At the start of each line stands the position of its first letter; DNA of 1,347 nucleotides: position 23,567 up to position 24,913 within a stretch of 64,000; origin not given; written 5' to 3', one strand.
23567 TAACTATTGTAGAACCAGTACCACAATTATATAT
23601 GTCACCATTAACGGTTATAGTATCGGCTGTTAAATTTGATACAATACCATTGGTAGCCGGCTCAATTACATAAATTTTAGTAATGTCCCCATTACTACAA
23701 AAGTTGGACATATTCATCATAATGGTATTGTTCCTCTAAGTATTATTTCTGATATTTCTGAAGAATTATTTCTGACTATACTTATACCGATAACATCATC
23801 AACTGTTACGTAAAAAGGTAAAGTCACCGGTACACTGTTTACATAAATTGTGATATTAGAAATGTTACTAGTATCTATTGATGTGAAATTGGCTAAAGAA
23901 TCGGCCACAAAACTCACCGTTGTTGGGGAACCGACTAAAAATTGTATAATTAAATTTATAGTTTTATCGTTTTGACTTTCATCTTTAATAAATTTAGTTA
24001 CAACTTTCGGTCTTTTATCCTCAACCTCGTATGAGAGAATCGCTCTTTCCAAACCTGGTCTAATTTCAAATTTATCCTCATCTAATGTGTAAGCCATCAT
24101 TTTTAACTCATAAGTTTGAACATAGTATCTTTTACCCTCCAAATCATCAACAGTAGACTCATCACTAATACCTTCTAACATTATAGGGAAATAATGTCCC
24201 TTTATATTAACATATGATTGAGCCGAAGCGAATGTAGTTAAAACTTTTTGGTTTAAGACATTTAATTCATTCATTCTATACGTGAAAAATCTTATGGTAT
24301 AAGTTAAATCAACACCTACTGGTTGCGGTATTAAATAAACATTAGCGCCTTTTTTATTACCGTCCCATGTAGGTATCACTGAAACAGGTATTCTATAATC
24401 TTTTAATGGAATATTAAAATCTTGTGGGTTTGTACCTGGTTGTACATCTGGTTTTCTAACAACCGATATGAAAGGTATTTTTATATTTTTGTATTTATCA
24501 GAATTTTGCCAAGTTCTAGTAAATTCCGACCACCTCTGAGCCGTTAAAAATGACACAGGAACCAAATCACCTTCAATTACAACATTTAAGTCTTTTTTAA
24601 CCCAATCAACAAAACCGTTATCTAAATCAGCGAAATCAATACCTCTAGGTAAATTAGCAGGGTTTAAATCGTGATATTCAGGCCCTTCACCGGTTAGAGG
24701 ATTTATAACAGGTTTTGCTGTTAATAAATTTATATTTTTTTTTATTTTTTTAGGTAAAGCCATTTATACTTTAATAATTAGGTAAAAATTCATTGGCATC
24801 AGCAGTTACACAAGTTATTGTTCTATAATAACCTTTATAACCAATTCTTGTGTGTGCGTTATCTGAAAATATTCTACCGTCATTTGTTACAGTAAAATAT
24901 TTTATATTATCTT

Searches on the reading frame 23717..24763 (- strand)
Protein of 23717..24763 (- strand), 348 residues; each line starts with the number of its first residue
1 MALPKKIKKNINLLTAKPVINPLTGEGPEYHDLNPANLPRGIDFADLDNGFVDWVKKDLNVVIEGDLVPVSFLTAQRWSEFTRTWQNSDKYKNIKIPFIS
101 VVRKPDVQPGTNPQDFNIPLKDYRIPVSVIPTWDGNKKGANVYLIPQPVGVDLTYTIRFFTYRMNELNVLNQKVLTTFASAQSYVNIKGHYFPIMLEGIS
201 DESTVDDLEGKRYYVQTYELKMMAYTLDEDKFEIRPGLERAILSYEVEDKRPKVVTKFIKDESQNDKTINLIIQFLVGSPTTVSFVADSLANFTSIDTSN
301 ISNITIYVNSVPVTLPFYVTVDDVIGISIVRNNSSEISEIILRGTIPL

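Call 24: search_protein_families(library=phrogs, proteins=[window:23717-24763:-], max_evalue=0.01)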
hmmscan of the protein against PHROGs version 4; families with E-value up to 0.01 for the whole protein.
window:23717-24763:- (348 aa): 0 families

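Call 32: search_protein_families(library=pfam, proteins=[window:23717-24763:-], max_evalue=0.01)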
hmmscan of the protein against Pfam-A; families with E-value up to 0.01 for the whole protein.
window:23717-24763:- (348 aa): 0 families

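Call 113: search_dna_similar(query=window:23717-24763:-, collection=phages, mode=protein, max_evalue=0.01, max_rows=6)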
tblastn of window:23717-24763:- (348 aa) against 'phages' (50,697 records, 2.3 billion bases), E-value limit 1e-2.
No match.
